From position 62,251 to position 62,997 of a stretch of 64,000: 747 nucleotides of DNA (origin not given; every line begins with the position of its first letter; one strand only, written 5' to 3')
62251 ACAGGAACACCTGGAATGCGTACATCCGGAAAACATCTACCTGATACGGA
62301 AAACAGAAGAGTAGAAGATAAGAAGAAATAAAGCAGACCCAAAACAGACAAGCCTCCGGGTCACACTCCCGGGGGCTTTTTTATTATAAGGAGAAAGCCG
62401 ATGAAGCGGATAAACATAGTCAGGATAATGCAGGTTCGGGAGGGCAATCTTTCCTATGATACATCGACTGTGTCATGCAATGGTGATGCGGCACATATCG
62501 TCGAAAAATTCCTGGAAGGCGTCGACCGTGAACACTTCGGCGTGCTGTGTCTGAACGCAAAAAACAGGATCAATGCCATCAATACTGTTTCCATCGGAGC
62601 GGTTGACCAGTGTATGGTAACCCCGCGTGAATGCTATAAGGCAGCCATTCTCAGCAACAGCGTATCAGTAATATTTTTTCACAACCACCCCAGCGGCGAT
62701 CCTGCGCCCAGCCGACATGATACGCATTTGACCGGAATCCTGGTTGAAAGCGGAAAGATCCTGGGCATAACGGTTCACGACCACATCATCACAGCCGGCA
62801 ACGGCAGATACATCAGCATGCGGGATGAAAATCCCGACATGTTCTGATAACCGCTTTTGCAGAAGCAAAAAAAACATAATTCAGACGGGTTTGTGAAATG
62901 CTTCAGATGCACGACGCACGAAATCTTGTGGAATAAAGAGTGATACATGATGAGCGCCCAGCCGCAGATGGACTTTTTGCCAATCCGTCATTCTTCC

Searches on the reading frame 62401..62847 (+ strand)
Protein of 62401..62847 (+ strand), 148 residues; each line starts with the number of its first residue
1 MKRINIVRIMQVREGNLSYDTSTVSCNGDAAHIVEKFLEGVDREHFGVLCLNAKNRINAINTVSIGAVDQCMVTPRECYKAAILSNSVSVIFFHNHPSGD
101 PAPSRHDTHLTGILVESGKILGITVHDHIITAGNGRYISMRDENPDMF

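Call 7: search_protein_families(library=pfam, proteins=[window:62401-62847:+], max_evalue=0.01)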
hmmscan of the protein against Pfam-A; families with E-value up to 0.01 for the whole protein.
window:62401-62847:+ (148 aa): 2 families
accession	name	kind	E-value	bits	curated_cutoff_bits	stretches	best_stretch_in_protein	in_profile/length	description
PF04002.20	RadC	-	2.4e-36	124.7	22.1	1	27-143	4-119/121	RadC-like JAB domain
PF14464.11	Prok-JAB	-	0.0086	16.4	25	0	38-110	13-89/114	Prokaryotic homologs of the JAB domain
